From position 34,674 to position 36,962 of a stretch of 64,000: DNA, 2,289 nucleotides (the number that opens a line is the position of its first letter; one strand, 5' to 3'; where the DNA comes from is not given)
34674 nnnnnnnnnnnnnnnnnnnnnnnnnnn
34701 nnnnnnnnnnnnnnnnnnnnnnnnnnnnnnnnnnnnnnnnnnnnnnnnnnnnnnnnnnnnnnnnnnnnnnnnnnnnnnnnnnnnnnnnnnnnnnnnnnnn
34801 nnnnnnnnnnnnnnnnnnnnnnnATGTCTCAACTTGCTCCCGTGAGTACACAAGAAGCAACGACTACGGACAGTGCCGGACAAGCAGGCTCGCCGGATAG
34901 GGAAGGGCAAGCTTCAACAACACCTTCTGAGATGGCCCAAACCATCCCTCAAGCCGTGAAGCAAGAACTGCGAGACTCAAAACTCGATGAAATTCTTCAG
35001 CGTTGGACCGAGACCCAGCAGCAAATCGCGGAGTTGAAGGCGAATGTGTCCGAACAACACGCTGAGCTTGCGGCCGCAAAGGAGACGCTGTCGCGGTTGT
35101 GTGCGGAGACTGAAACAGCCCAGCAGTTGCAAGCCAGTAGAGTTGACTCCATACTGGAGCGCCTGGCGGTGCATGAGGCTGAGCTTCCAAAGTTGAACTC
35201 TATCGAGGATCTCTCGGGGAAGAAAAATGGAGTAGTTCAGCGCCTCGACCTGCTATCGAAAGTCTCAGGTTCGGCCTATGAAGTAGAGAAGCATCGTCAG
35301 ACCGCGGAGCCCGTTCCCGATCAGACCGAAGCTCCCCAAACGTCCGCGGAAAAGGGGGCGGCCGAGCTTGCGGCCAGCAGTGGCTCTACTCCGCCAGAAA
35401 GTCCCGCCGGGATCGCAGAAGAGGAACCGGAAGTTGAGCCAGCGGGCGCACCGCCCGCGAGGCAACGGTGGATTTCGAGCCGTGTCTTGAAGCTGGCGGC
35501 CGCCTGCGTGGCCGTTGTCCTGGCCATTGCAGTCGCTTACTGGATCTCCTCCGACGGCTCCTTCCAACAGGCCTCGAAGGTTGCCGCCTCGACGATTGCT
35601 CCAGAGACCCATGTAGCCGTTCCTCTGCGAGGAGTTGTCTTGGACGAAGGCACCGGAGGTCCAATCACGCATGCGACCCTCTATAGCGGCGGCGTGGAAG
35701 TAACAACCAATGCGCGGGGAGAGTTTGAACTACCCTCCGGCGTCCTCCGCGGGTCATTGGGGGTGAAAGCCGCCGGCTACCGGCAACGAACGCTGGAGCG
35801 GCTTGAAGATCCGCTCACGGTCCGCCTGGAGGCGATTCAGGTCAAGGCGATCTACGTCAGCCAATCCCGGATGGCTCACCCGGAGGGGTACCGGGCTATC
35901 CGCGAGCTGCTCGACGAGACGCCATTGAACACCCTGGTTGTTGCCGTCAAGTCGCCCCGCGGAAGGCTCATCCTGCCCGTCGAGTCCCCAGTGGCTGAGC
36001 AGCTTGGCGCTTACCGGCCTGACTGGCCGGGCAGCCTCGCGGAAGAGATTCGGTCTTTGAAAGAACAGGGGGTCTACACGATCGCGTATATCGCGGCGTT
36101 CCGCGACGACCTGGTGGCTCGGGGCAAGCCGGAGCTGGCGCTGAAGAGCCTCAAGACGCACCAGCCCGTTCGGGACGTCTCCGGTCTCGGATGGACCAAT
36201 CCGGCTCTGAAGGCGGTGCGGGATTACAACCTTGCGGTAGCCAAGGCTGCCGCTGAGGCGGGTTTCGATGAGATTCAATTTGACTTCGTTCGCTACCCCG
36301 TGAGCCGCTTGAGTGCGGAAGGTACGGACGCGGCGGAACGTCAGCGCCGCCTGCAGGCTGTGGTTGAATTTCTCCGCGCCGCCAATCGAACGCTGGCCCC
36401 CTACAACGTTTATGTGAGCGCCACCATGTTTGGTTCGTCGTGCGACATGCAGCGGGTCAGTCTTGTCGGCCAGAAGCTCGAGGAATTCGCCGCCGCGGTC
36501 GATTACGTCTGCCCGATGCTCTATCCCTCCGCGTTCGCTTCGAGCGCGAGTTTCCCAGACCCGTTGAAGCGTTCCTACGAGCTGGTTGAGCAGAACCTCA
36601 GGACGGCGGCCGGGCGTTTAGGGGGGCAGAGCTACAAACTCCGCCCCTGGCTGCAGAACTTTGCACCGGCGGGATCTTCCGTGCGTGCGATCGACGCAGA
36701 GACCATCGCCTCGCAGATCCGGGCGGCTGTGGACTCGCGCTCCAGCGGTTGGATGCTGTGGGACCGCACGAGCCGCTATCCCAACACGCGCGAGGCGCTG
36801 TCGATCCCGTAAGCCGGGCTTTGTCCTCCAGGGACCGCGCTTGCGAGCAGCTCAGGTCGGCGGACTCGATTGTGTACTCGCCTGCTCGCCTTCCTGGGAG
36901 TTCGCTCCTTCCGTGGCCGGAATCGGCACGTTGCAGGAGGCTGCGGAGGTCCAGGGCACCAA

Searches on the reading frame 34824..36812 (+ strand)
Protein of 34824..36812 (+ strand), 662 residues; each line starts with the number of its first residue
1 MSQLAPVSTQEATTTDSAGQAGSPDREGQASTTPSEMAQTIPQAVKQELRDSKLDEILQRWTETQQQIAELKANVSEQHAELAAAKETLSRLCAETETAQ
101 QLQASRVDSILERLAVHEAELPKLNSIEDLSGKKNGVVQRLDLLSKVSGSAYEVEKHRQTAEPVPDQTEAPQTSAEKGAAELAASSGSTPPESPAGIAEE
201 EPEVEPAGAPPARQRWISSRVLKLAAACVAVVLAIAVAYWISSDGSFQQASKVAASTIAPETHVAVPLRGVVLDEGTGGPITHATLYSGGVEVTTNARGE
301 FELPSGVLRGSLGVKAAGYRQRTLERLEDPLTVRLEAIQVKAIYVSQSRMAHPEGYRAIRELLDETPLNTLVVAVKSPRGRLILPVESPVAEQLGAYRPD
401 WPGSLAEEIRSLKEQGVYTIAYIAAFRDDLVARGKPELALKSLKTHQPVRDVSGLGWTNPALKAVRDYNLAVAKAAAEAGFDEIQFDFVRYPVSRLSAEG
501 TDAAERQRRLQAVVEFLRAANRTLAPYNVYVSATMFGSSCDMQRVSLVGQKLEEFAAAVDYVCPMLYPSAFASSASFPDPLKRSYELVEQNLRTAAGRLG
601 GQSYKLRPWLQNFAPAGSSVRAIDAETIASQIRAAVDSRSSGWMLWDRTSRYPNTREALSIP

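Call 4: search_protein_families(library=pfam, proteins=[window:34824-36812:+], max_evalue=0.01)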
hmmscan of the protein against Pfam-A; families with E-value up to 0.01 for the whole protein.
window:34824-36812:+ (662 aa): 5 families
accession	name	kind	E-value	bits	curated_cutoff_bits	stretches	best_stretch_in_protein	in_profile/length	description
PF13200.12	DUF4015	-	1.4e-76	258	27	1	342-652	1-313/313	Putative glycosyl hydrolase domain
PF13620.12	CarboxypepD_reg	-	0.0012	19.6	32.3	1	268-326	2-68/82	Carboxypeptidase regulatory-like domain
PF03537.19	Glyco_hydro_114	-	0.0013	18.4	27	1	391-515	14-141/231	Glycoside-hydrolase family GH114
PF13715.12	CarbopepD_reg_2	-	0.0025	18.3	32.2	1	269-323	2-59/88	CarboxypepD_reg-like domain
PF05064.18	Nsp1_C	-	0.0091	16.3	24.1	0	45-124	9-92/114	Nsp1-like C-terminal region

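Call 5: search_protein_families(library=ncbifam, proteins=[window:34824-36812:+], max_evalue=0.01)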
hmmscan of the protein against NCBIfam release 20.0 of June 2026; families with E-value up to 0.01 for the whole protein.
window:34824-36812:+ (662 aa): 1 family
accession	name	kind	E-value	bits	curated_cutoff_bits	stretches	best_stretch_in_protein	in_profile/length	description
NF002572.0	PRK02224.1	equivalog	0.004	15.5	1087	1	48-185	233-375/888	DNA double-strand break repair ATPase Rad50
